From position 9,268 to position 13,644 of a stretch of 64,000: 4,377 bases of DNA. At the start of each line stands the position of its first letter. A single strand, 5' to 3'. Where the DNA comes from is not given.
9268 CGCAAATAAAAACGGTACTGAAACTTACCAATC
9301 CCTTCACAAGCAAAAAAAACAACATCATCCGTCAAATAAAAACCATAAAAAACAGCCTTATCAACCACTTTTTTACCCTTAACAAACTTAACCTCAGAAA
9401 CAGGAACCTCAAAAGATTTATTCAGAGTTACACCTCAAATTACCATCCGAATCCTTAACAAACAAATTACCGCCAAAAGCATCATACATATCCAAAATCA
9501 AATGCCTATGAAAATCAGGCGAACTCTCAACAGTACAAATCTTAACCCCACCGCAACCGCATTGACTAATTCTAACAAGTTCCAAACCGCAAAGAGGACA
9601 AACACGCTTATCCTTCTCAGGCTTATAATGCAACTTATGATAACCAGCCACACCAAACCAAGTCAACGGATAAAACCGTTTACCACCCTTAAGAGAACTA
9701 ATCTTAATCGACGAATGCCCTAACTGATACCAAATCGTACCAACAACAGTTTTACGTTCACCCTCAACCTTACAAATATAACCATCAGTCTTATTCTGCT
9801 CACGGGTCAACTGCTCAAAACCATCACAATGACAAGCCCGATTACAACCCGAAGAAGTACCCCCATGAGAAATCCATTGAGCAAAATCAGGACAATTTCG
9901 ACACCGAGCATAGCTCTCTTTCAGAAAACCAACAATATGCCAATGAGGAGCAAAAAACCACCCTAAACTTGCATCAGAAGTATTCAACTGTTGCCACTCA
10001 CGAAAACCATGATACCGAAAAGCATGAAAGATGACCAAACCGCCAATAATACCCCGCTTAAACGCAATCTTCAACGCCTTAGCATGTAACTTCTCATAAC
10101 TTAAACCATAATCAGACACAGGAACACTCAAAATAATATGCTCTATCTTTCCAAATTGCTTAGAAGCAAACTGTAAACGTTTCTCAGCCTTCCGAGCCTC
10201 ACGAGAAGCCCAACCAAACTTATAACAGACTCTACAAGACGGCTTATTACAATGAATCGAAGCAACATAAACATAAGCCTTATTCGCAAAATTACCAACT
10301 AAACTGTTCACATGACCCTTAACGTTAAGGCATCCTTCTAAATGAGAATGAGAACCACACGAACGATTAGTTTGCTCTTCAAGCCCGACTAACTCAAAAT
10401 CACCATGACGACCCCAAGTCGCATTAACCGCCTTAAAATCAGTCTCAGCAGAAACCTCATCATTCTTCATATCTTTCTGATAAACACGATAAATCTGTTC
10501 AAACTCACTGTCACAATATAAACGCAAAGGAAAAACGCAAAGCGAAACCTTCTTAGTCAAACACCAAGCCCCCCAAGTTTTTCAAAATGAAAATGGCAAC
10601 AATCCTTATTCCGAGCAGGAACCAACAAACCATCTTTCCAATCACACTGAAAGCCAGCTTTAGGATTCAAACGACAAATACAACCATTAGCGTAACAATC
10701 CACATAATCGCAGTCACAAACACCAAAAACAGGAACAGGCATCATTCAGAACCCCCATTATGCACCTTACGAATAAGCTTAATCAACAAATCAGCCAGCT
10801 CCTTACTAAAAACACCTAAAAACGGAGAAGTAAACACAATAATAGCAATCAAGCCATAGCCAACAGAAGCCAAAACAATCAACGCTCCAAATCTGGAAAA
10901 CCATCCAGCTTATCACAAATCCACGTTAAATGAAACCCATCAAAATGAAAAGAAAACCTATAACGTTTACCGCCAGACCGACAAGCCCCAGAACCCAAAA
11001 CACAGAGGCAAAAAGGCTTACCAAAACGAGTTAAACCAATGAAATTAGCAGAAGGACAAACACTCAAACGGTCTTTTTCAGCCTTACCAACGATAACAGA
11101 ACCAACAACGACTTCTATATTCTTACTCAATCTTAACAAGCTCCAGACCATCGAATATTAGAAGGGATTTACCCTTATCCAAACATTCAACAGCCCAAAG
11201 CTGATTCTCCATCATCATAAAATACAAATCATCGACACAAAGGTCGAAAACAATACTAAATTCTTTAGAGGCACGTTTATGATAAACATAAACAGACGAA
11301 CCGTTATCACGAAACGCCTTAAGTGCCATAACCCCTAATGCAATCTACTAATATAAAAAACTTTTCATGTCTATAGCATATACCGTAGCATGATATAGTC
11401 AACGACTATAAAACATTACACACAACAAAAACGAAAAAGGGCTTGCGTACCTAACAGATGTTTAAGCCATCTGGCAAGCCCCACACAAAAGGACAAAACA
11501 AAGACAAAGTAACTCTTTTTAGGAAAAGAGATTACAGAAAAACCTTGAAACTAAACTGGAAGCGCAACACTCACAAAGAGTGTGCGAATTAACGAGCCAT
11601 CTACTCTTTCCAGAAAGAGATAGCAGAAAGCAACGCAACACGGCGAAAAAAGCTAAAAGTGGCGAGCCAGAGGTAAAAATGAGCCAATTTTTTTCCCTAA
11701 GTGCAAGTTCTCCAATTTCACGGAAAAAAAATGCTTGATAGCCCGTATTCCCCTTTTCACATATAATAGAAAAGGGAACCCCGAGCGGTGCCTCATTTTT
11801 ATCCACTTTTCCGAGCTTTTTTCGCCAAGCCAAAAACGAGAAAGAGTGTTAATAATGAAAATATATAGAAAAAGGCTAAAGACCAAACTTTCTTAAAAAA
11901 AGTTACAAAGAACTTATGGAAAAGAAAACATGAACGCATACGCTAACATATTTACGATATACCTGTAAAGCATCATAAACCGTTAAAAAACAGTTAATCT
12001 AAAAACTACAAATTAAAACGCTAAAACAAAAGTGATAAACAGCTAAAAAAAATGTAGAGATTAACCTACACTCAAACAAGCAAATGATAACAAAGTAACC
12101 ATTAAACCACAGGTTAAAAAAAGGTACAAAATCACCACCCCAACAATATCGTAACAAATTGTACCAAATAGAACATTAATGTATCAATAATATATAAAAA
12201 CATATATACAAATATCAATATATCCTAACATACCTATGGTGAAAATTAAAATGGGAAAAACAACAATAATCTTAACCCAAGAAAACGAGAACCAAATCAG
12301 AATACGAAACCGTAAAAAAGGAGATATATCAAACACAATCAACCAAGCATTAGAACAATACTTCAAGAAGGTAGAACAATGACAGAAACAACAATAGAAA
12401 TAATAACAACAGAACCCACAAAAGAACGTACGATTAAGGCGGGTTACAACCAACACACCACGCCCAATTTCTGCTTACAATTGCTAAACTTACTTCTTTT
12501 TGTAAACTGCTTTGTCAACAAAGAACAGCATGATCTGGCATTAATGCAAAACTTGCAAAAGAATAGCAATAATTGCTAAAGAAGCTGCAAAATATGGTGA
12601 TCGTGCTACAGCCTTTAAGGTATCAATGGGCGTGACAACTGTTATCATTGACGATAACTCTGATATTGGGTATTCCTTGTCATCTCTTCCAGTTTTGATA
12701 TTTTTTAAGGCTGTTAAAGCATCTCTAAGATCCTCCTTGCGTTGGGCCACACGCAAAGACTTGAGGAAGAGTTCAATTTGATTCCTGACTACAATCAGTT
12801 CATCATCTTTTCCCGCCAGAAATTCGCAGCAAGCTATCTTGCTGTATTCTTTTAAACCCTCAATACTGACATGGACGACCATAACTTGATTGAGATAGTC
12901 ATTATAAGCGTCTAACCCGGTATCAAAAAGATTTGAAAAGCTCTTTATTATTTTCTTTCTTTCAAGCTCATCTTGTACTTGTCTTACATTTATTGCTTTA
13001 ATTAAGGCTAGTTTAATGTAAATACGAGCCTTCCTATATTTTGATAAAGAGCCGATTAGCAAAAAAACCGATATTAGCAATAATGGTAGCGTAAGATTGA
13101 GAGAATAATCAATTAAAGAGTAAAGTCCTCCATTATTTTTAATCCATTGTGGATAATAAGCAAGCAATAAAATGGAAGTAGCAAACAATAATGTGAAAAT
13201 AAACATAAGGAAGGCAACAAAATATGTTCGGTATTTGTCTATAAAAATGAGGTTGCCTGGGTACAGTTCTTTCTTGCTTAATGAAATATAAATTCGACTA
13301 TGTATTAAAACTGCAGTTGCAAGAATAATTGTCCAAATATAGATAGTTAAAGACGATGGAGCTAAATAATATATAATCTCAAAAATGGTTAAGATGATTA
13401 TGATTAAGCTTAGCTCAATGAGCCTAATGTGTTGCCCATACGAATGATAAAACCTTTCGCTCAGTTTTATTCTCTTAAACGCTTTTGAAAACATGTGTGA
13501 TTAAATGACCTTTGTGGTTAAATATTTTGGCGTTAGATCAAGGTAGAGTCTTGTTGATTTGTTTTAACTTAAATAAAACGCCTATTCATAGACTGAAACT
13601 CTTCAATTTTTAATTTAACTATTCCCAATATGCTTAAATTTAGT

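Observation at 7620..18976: RNase P RNA gene used as a repeated integration target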

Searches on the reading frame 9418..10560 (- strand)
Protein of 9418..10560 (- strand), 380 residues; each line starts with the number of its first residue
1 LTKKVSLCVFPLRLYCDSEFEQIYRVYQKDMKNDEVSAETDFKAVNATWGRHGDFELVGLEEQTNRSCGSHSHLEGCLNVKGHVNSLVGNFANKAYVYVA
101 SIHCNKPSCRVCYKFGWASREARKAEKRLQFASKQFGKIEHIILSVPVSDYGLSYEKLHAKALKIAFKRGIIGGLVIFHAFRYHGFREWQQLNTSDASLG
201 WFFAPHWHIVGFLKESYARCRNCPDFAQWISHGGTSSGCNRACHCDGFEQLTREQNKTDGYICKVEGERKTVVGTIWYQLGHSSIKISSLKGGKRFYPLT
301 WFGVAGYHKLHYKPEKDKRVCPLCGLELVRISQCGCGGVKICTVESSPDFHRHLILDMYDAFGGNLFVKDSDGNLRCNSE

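Call 13: search_protein_families(library=pfam, proteins=[window:9418-10560:-], max_evalue=0.01)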
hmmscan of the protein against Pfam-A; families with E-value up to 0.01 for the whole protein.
window:9418-10560:- (380 aa): 0 families

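Call 14: search_protein_families(library=phrogs, proteins=[window:9418-10560:-], max_evalue=0.01)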
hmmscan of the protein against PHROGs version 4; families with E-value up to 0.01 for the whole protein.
window:9418-10560:- (380 aa): 0 families

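Call 27: find_homologous_proteins(query=window:9418-10560:-)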
Query window:9418-10560:- (380 aa): 20 proteins with E <= 0.001 among 1139 candidates. Only proteins of 209 to 665 residues were searched: fused or split forms outside these lengths cannot appear, so this answer is no evidence that the protein stands alone or is whole; lengths 'longer' or 'shorter' looks for them.
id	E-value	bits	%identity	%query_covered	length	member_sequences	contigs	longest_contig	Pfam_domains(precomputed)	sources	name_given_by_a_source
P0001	6.2e-249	844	91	100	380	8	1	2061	-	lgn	-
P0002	3.7e-213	726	81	97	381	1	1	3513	-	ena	-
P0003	9.2e-210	715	81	97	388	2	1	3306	-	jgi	jgi:hypothetical protein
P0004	7.0e-177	607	70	97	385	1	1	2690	-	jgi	jgi:hypothetical protein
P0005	1.1e-165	570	82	77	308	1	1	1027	-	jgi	jgi:hypothetical protein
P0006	9.6e-162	557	64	96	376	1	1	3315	-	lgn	-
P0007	4.1e-149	515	62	94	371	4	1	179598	-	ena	-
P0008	1.1e-148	514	62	94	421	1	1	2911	-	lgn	-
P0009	1.6e-142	494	60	96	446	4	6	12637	-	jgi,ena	jgi:hypothetical protein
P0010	1.0e-141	491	60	96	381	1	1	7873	-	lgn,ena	-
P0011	2.5e-86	309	62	57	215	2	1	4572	-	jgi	-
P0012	1.9e-74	269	45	83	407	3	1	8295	-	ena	-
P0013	2.1e-72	263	47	78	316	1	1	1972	-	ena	-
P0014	1.7e-70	256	46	77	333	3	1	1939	-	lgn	-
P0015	4.5e-60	222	42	81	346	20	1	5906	-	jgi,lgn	-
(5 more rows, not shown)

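Call 32: search_solved_structures(query=A2, max_evalue=1)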
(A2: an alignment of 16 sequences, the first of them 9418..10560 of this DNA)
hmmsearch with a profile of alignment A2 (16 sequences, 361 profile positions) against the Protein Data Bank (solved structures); distinct sequences matched with E-value up to 1: 1.
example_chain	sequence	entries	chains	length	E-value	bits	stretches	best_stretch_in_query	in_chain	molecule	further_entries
1ogc_A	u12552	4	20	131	0.39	13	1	13-80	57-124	HIGH AFFINITY RIBOSE TRANSPORT PROTEIN RBSD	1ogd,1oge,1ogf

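Call 44: predict_structure(alignment_id=A2)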
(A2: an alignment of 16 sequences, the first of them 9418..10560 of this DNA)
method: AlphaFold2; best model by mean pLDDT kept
length: 380 residues; sequences in the alignment: 16
mean_pLDDT: 65.1   pTM: 0.64
mean pLDDT of the five models: 65.1, 61.0, 60.5, 58.9, 46.8
residues with pLDDT >= 90: 62; 70-90: 124; 50-70: 70; < 50: 124
segments of 3 or more residues with pLDDT < 50: 1-48, 186-198, 236-244, 289-292, 332-380
pLDDT, mean of each block of 10 residues (from residue 1): 34 35 42 36 39 79 75 70 59 62 77 76 89 92 92 86 93 94 57 47 87 82 57 48 61 87 80 88 74 66 84 72 73 38 42 36 35 30
secondary structure, 60 per line:
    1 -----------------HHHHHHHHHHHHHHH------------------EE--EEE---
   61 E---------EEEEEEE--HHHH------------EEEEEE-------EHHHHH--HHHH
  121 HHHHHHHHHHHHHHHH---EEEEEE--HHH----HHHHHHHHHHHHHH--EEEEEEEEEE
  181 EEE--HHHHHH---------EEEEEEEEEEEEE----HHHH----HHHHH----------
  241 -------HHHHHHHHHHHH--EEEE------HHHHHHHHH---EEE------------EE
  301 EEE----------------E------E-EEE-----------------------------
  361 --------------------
elements in order: H18-32 E55-57 E71-77 H80-83 E96-101 H110-114 H117-136 E140-145 H155-168 E171-183 H186-191 E201-213 H218-221 H226-230 H248-259 E262-265 H272-280 E284-286 E299-303 E329-331

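Call 49: fold_search(model_id=the predicted structure, library=pdb)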
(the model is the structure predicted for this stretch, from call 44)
No match with E <= 0.001 here; weaker rows may still be real.
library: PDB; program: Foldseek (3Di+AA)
matches with E <= 10: 500; with E <= 0.001: 0
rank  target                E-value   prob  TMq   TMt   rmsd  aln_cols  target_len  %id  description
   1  8fn4_2                2.1e-01  0.07  0.13  0.14  25.5       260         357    9  Cryo-EM structure of RNase-treated RESC-A in trypanosomal RNA editing (released 2023-07-19)
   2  7szx                  2.7e-01  0.06  0.12  0.20  14.1       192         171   10  Structure of the N-terminal nuclease and origin binding domain of Human Parvovirus B19 (released 2022-03-30)
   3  9cpc_4V               3.4e-01  0.16  0.18  0.18   9.4       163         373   15  Atomic model of porcine brain ventricles cilia doublet microtubule (48-nm periodicity) (released 2024-10-23)
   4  3ue2                  3.8e-01  0.21  0.15  0.39  12.3       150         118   11  Crystal structure of a RNA binding domain of poly-U binding splicing factor 60KDa (PUF60) from Homo sapiens at 1.23 A re (released 2011-11-30)
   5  6dg0_B                3.8e-01  0.15  0.12  0.38  10.8       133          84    8  MEC-8 C-terminal RRM domain bound to AGCACA (released 2019-08-21)
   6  6zm9                  4.5e-01  0.16  0.16  0.34   8.1       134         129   10  PHAGE SAM LYASE IN COMPLEX WITH S-METHYL-5'-THIOADENOSINE (released 2021-02-24)
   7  8to0_5                4.5e-01  0.13  0.17  0.18   9.3       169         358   15  48-nm repeating structure of doublets from mouse sperm flagella (released 2023-11-01)
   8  5wpk_B                4.8e-01  0.04  0.12  0.11  24.9       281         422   11  Structure of the class II 3-hydroxy-3-methylglutaryl-CoA reductase from Streptococcus pneumoniae bound to HMG-CoA and  (released 2018-04-25)
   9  5a2q_U                6.1e-01  0.09  0.11  0.28  11.3       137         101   12  Structure of the HCV IRES bound to the human ribosome (released 2015-07-15)
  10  6yxx_AW               6.4e-01  0.04  0.09  0.11  16.2       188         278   11  State A of the Trypanosoma brucei mitoribosomal large subunit assembly intermediate (released 2020-10-14)
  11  3g2x_A                6.8e-01  0.15  0.17  0.35   9.2       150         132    9  Structure of mimivirus NDK +Kpn - N62L double mutant complexed with dTDP (released 2009-08-11)
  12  7rro_5                6.8e-01  0.11  0.17  0.17   9.5       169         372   15  Structure of the 48-nm repeat doublet microtubule from bovine tracheal cilia (released 2021-10-27)
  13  2x3g                  7.2e-01  0.25  0.19  0.48   7.2       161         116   10  Crystal Structure of the hypothetical protein ORF119 from Sulfolobus islandicus rod-shaped virus 1 (released 2010-07-21)
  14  4ewt_B                7.2e-01  0.08  0.12  0.12  10.9       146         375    9  The crystal structure of a putative aminohydrolase from methicillin resistant Staphylococcus aureus (released 2013-02-20)
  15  5etl_A                8.1e-01  0.13  0.13  0.26   9.4       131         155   10  E. coli 6-hydroxymethyl-7,8-dihydropterin pyrophosphokinase complexed with AMPCPP and inhibitor at 1.82 angstrom resol (released 2016-05-04)
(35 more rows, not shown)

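Call 67: search_protein_families(library=padloc, proteins=[window:9418-10560:-], max_evalue=0.001)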
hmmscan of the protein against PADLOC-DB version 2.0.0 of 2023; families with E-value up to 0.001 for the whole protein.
window:9418-10560:- (380 aa): 0 families

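Call 80: search_protein_families(library=pfam, alignment_id=A2, max_evalue=1)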
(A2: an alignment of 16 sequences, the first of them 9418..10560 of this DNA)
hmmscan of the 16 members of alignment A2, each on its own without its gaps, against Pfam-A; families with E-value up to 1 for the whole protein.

A. member 1, window:9418-10560:- (380 aa): 1 family
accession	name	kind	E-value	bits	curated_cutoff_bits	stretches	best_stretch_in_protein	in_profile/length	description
PF05191.20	ADK_lid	-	0.017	15.4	26.6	1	305-330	9-33/36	Adenylate kinase, active site lid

B. families by the number of members that match (of 16 scanned): 13 families
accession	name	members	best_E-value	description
PF14169.11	YdjO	4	0.014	Cold-inducible protein YdjO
PF05191.20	ADK_lid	3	0.0043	Adenylate kinase, active site lid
PF14569.12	zf-UDP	1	0.0003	Zinc-binding RING-finger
PF04423.19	Rad50_zn_hook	1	0.00054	Rad50 zinc hook motif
PF05605.18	zf-Di19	1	0.009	Drought induced 19 protein (Di19), zinc-binding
PF18797.7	APC_rep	1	0.043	Adenomatous polyposis coli (APC) repeat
PF03119.21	DNA_ligase_ZBD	1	0.13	NAD-dependent DNA ligase C4 zinc finger domain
PF05810.19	NinF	1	0.13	NinF protein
PF09723.15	Zn_ribbon_8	1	0.14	Zinc ribbon domain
PF01446.23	Rep_1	1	0.32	Replication protein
PF15801.11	zf-C6H2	1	0.5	zf-MYND-like zinc finger, mRNA-binding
PF13248.11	Zn_ribbon_3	1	0.81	zinc-ribbon domain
PF18912.6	DZR_2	1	0.84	Double zinc ribbon domain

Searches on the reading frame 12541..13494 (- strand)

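Call 13: search_protein_families(library=pfam, proteins=[window:12541-13494:-], max_evalue=0.01)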
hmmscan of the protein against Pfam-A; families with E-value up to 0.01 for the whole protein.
window:12541-13494:- (317 aa): 1 family
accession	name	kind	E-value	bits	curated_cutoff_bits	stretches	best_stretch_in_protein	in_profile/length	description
PF06685.17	DUF1186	-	0.00036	20.6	22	1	149-210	118-179/247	Protein of unknown function (DUF1186)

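Call 14: search_protein_families(library=phrogs, proteins=[window:12541-13494:-], max_evalue=0.01)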
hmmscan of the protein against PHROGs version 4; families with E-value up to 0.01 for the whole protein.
window:12541-13494:- (317 aa): 0 families

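Call 67: search_protein_families(library=padloc, proteins=[window:12541-13494:-], max_evalue=0.001)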
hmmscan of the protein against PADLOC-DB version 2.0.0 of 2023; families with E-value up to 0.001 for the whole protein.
window:12541-13494:- (317 aa): 0 families
